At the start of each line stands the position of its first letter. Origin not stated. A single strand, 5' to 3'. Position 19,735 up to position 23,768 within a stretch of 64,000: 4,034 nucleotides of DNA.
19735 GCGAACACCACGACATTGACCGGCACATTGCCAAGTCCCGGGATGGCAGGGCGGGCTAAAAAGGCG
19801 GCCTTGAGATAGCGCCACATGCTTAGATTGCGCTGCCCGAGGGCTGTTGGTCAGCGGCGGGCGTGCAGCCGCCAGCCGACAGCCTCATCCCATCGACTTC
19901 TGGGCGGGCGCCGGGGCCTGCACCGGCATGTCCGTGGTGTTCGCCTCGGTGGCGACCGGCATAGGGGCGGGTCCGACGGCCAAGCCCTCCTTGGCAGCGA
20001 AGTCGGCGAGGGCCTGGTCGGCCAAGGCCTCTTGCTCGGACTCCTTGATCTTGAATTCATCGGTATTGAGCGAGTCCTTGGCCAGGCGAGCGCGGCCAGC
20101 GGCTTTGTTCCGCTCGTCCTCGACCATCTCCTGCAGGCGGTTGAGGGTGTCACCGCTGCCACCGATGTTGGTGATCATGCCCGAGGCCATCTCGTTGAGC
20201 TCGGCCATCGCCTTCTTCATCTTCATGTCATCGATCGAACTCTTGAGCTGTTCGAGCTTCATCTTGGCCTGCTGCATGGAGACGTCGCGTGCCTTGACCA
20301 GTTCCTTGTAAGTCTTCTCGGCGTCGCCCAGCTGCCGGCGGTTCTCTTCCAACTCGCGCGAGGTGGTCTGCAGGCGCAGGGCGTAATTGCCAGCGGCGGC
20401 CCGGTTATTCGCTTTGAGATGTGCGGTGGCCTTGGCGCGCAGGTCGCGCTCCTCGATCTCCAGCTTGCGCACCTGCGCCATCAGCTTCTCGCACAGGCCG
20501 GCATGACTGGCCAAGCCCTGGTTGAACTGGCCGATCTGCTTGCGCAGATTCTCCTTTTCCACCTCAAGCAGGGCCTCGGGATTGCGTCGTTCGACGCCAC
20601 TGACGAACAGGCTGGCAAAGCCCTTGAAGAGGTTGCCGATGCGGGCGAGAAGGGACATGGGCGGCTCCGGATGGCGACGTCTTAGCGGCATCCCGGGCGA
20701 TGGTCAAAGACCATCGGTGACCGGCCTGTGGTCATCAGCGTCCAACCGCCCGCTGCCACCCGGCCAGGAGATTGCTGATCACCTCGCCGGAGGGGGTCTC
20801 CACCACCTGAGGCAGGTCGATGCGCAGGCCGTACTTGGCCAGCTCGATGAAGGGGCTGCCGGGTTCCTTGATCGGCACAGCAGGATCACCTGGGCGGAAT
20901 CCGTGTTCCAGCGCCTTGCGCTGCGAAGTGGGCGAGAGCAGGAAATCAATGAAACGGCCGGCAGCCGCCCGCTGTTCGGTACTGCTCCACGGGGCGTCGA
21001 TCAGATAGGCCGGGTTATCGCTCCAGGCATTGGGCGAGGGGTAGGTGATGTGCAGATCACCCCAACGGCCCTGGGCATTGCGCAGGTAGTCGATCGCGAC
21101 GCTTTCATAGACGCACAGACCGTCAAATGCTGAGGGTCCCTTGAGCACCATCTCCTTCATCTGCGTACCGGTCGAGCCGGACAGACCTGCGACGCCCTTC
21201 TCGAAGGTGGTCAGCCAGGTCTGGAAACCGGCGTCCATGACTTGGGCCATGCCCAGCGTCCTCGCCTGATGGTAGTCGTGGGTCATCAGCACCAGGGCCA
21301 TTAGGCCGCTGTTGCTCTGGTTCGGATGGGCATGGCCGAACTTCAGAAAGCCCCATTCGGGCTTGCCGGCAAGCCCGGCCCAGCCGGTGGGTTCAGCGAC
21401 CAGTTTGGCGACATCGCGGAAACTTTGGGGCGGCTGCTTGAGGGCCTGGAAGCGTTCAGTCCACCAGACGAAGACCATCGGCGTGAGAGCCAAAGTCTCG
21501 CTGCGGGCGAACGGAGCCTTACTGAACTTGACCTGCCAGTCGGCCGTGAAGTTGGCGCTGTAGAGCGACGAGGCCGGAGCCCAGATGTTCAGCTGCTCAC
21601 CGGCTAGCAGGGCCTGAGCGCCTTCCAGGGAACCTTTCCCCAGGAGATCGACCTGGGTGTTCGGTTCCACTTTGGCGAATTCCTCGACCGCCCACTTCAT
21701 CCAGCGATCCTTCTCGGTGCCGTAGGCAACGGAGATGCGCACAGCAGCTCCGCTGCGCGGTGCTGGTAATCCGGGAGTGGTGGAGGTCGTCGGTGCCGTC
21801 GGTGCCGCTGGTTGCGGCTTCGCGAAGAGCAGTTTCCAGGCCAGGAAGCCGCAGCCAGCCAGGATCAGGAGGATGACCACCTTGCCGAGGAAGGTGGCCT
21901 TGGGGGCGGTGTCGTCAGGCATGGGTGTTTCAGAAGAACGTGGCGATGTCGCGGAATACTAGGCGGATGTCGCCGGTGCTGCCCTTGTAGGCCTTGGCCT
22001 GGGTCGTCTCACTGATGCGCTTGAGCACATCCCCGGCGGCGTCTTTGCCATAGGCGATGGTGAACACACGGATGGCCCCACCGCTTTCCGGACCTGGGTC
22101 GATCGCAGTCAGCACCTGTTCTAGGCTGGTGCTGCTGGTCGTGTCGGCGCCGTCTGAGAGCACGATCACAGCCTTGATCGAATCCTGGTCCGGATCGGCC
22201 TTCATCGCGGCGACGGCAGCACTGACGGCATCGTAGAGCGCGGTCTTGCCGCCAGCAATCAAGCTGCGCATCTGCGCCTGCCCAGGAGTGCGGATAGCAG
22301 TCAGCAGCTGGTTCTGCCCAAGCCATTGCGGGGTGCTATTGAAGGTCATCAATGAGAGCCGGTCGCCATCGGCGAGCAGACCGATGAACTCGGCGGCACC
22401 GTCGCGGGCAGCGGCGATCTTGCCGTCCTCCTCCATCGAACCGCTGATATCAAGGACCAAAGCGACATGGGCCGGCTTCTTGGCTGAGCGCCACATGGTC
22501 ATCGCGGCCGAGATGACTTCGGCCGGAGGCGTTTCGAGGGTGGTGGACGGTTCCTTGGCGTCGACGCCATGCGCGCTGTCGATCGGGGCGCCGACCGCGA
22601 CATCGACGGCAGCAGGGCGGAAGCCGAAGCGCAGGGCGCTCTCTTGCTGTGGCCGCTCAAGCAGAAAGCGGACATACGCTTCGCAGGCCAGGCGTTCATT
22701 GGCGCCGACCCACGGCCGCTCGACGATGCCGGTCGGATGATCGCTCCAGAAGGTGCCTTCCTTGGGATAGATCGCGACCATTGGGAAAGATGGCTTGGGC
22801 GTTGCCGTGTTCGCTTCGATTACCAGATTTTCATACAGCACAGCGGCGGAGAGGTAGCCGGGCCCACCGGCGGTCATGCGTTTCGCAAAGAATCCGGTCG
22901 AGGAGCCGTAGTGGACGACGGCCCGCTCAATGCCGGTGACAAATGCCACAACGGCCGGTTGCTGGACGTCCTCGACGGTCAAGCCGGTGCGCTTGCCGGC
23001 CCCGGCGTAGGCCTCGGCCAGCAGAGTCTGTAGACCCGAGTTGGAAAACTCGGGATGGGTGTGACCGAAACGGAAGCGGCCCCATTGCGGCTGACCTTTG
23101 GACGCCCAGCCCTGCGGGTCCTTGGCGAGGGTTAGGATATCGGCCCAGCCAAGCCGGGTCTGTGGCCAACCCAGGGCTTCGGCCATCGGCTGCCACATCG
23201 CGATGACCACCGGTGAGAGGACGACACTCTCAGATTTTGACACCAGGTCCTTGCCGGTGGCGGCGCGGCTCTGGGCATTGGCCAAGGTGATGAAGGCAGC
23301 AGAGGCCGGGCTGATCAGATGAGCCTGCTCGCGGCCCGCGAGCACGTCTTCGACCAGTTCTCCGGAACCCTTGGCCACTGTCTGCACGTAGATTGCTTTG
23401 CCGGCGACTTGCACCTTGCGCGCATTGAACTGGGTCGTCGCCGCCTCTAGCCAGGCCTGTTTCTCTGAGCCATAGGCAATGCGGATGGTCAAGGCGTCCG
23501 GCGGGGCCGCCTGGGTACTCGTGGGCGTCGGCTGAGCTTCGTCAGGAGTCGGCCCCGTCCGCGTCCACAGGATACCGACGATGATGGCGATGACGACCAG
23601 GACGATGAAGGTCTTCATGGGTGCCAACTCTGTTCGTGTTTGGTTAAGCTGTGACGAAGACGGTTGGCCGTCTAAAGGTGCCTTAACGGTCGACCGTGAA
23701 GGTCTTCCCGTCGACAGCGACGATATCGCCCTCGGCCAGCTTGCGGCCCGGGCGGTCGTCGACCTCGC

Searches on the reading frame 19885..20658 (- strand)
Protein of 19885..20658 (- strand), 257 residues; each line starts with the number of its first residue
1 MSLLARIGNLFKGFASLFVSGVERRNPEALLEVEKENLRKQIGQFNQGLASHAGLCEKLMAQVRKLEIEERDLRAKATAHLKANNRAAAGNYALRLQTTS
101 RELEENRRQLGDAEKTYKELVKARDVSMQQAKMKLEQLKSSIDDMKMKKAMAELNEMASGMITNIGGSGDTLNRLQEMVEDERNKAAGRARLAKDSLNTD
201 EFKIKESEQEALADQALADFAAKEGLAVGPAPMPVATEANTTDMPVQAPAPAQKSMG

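Call 3: search_protein_families(library=pfam, proteins=[window:19885-20658:-], max_evalue=0.01)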
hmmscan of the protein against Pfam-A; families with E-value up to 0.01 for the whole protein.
window:19885-20658:- (257 aa): 1 family
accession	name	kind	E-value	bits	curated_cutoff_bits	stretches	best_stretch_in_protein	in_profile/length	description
PF04012.17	PspA_IM30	-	2.4e-09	37.5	33.9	1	3-223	2-217/220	PspA/IM30 family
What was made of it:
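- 19885..20658 (-): PspA/IM30-family protein (257 aa) of a distinct, highly conserved subfamily. It is a core component. Pfam PF04012 at 37.5 bits, above the 33.9 cut-off, and full length (call 3).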

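Call 4: search_protein_families(library=ncbifam, proteins=[window:19885-20658:-], max_evalue=0.01)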
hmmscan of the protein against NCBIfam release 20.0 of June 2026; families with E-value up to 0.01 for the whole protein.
window:19885-20658:- (257 aa): 0 families

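Call 6: search_protein_families(library=padloc, proteins=[window:19885-20658:-], max_evalue=0.01)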
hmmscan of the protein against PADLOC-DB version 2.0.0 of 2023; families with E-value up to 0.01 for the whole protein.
window:19885-20658:- (257 aa): 0 families

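Call 13: search_protein_families(library=pfam, proteins=[window:19885-20658:-], max_evalue=10)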
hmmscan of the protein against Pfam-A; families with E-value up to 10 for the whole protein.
window:19885-20658:- (257 aa): 3 families
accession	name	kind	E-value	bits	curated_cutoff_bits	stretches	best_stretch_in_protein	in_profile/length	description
PF04012.17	PspA_IM30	-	2.4e-09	37.5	33.9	1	3-223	2-217/220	PspA/IM30 family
PF14523.12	Syntaxin_2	-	0.16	12.4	26.5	1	128-195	16-82/134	Syntaxin-like protein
PF07200.18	Mod_r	-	5.5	7.4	30.1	1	60-164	19-117/146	Modifier of rudimentary (Mod(r)) protein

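Call 51: search_solved_structures(query=A3, max_evalue=0.01, show_alignments=1)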
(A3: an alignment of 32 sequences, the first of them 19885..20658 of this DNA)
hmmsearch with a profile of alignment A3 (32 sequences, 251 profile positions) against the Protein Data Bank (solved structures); distinct sequences matched with E-value up to 0.01: 0.

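Call 53: search_solved_structures(query=A3, max_evalue=10, show_alignments=2)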
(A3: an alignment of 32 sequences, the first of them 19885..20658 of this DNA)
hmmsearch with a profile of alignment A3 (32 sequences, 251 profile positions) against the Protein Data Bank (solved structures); distinct sequences matched with E-value up to 10: 41.
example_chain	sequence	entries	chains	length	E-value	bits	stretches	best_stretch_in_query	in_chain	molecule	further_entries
9dsm_A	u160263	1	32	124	0.077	15.6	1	40-138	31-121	Sjogren's Syndrome Nuclear Autoantigen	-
2xhe_B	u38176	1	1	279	0.24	14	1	124-182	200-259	SYNTAXIN1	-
6pcv_G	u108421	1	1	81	0.35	13.4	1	121-154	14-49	Guanine nucleotide-binding protein G(I)/G(S)/G(O) subunit gamma-2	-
1omw_G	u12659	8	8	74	0.38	13.3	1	121-154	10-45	Guanine nucleotide-binding protein G(I)/G(S)/G(O) gamma-2 subunit | Guanine nucleotide-binding protein G(I)/G(S)/G(O) subunit gamma-2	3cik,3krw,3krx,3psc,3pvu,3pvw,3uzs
3v5w_G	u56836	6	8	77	0.38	13.3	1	122-154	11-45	Guanine nucleotide-binding protein G(I)/G(S)/G(O) subunit gamma-2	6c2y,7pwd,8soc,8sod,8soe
7bz2_G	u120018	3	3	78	0.38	13.3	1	122-154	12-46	Guanine nucleotide-binding protein G(I)/G(S)/G(O) subunit gamma-2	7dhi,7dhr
1xhm_B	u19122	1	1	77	0.38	13.3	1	122-154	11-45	Guanine nucleotide-binding protein G(I)/G(S)/G(O) gamma-2 subunit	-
2o1e_A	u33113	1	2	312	0.5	12.9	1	154-198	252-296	YcdH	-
3ah8_G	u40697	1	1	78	0.55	12.8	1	123-154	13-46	Guanine nucleotide-binding protein G(I)/G(S)/G(O) subunit gamma-2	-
6rmv_B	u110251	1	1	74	0.65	12.6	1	123-154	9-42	Guanine nucleotide-binding protein G(I)/G(S)/G(O) subunit gamma-2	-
7vab_G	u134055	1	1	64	0.65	12.6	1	124-154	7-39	Guanine nucleotide-binding protein G(I)/G(S)/G(O) subunit gamma-2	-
9jr2_G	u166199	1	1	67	0.68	12.5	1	124-154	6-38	Guanine nucleotide-binding protein G(I)/G(S)/G(O) subunit gamma-2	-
7jhj_C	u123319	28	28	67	0.68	12.5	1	124-154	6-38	Guanine nucleotide-binding protein G(I)/G(S)/G(O) subunit gamma-2 | Guanine nucleotide-binding protein subunit gamma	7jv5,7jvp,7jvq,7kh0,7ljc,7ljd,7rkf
25nv_G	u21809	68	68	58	0.69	12.5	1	124-154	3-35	Guanine nucleotide-binding protein G(I)/G(S)/G(O) subunit gamma-2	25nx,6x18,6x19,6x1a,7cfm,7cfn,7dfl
8iw1_C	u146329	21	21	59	0.72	12.4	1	124-154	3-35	Guanine nucleotide-binding protein G(I)/G(S)/G(O) subunit gamma-2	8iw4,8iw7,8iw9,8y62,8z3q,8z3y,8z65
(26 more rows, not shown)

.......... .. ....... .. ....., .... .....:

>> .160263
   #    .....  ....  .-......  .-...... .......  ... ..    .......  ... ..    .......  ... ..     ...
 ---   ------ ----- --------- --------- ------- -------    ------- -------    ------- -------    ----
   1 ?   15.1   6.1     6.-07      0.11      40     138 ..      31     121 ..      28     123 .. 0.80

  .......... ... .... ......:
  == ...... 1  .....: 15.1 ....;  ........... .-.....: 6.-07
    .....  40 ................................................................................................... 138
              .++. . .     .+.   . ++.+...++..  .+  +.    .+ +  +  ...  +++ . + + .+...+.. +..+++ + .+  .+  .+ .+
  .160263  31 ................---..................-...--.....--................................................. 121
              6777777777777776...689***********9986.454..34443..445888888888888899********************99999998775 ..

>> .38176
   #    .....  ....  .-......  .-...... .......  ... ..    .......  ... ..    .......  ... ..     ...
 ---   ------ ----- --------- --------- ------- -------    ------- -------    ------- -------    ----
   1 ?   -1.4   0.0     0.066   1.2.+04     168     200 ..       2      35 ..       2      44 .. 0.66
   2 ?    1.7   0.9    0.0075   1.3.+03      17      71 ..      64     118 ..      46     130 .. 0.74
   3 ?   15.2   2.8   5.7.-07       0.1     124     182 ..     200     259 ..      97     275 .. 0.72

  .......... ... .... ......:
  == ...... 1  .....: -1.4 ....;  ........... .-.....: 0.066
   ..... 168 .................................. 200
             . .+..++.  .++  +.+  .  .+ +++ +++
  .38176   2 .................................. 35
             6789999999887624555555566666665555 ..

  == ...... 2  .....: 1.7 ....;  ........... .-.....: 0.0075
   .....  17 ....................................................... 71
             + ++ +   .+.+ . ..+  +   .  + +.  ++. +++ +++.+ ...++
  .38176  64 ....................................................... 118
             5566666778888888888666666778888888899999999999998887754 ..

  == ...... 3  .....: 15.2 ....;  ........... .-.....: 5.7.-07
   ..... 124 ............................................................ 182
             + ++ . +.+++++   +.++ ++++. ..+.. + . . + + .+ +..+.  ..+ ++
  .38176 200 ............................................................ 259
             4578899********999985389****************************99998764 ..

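Call 55: search_protein_families(library=pfam, alignment_id=A3, max_evalue=0.01)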
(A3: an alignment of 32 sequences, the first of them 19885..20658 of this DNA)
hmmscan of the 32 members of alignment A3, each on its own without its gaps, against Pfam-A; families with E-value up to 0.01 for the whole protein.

A. member 1, window:19885-20658:- (257 aa): 1 family
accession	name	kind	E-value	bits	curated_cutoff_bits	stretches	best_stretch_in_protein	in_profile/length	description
PF04012.17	PspA_IM30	-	2.4e-09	37.5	33.9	1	3-223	2-217/220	PspA/IM30 family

B. families by the number of members that match (of 32 scanned): 8 families
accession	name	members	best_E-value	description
PF04012.17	PspA_IM30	32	2.7e-13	PspA/IM30 family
PF12325.13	TMF_TATA_bd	5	0.00014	TATA element modulatory factor 1 TATA binding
PF17078.10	SHE3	3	0.0021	SWI5-dependent HO expression protein 3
PF09281.16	Taq-exonuc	2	0.0012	Taq polymerase, exonuclease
PF15463.11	ECM11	2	0.0024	Extracellular mutant protein 11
PF13175.12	AAA_15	1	0.0043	AAA ATPase domain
PF12128.14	DUF3584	1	0.0051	Protein of unknown function (DUF3584)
PF05557.18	MAD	1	0.0081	Mitotic checkpoint protein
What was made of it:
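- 19885..20658 (-): All 32 aligned subfamily members hit PF04012, best 2.7e-13 (call 55).
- On PspA/IM30 (PF04012; ESCRT-III superfamily): 32 of 32 subfamily members match, best 2.7e-13 (call 55).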

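Call 56: find_related_loci(query=A3, collection=metagenome_contigs, flank=6000)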
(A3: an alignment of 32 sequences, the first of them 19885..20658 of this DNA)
Query A3 (257 aa) in metagenome_contigs; peptide patterns used: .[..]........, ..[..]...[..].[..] (x = any residue, [..] = any of these).
600 stretches matched a pattern (row limit reached: there are more); 579 encode a relative of the query (tblastn E <= 1e-3); the best 80 are kept; 80 distinct loci.
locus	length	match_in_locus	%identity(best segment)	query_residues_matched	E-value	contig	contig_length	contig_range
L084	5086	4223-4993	100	1-257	3e-174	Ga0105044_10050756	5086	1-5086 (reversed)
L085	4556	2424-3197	90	1-257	2e-152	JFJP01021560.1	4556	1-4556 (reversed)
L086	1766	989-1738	84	1-256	4e-144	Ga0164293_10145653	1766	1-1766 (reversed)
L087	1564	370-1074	83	1-235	5e-132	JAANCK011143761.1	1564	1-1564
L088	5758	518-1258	70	2-257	6e-113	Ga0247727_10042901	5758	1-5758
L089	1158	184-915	68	3-251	2e-121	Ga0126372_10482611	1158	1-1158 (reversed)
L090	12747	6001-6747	67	2-249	8e-111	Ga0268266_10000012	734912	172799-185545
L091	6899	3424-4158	67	3-251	1e-110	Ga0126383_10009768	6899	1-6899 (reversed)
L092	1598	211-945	67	3-257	3e-119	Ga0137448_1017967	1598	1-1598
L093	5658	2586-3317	68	3-251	7e-111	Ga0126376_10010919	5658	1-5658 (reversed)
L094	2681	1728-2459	68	3-251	3e-115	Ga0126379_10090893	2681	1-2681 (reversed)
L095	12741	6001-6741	68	3-257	1e-110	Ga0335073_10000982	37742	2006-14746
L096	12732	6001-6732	68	3-251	1e-110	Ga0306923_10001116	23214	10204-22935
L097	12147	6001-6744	67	2-248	2e-110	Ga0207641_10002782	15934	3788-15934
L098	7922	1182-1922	69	3-251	1e-110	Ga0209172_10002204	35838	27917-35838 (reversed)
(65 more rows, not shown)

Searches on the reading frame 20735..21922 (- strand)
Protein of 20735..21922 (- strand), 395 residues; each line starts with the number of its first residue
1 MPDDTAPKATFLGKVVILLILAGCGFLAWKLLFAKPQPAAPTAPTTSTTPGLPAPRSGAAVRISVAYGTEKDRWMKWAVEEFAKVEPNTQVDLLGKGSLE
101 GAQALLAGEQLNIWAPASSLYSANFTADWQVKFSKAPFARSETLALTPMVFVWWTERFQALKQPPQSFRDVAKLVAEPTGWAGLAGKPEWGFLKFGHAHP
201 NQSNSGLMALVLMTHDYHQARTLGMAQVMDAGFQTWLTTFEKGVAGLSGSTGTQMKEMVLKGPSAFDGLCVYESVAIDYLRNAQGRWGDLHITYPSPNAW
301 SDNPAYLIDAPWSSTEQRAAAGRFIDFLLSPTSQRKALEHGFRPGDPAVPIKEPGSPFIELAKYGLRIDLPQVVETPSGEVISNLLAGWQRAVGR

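Call 3: search_protein_families(library=pfam, proteins=[window:20735-21922:-], max_evalue=0.01)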
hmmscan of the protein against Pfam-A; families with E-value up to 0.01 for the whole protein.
window:20735-21922:- (395 aa): 2 families
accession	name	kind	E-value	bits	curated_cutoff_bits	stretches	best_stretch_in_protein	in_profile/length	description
PF13531.11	SBP_bac_11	-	4.6e-17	63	25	1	63-343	1-227/227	Bacterial extracellular solute-binding protein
PF13416.11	SBP_bac_8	-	6.3e-10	39.7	27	1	147-349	93-265/279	Bacterial extracellular solute-binding protein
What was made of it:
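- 20735..21922 (-): Membrane-anchored SBP_bac_11-like paralog without vWA (395 aa). It is an accessory component. Pfam SBP_bac_11 4.6e-17 (call 3).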

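Call 4: search_protein_families(library=ncbifam, proteins=[window:20735-21922:-], max_evalue=0.01)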
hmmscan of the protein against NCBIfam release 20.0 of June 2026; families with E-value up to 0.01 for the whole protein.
window:20735-21922:- (395 aa): 0 families

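Call 6: search_protein_families(library=padloc, proteins=[window:20735-21922:-], max_evalue=0.01)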
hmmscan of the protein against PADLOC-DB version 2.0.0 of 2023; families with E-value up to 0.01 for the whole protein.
window:20735-21922:- (395 aa): 0 families

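Call 50: search_solved_structures(query=window:20735-21922:-, max_evalue=0.01)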
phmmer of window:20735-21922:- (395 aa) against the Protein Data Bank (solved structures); distinct sequences matched with E-value up to 0.01: 0.
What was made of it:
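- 20735..21922 (-): No sequence relative in the PDB (call 50).
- Tried and rejected: None were found (call 50).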

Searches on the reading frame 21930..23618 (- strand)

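Call 3: search_protein_families(library=pfam, proteins=[window:21930-23618:-], max_evalue=0.01)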
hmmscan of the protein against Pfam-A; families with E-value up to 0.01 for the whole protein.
window:21930-23618:- (562 aa): 4 families
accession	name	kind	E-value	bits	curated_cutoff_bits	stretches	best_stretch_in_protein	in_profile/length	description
PF13519.12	VWA_2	-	4e-11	43.9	27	1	385-490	1-106/107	von Willebrand factor type A domain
PF00092.34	VWA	-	2.6e-09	38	23.8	1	385-543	2-159/174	von Willebrand factor type A domain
PF13768.12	VWA_3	-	2.5e-05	24.8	27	1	384-540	2-150/155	von Willebrand factor type A domain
PF05762.20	VWA_CoxE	-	0.00087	19.2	26.4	1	376-506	48-175/222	VWA domain containing CoxE-like protein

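Call 4: search_protein_families(library=ncbifam, proteins=[window:21930-23618:-], max_evalue=0.01)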
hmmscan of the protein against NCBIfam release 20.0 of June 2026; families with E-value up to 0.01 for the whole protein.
window:21930-23618:- (562 aa): 4 families
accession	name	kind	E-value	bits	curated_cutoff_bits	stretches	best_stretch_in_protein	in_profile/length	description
TIGR00868.1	hCaCC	subfamily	1.8e-07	29.4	900.85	1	381-542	303-456/863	calcium-activated chloride channel protein 1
TIGR03436.1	acidobact_VWFA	subfamily_domain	3.9e-07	29.9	81.25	1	375-505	64-206/324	VWA domain-containing protein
TIGR02442.1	Cob-chelat-sub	hypoth_equivalog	1.8e-05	23.4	779.45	1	374-493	464-584/641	putative cobaltochelatase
NF010238.0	PRK13685.1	subfamily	0.00016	20.8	432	1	380-524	94-245/335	hypothetical protein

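Call 6: search_protein_families(library=padloc, proteins=[window:21930-23618:-], max_evalue=0.01)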
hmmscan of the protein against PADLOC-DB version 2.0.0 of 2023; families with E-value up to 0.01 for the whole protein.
window:21930-23618:- (562 aa): 0 families
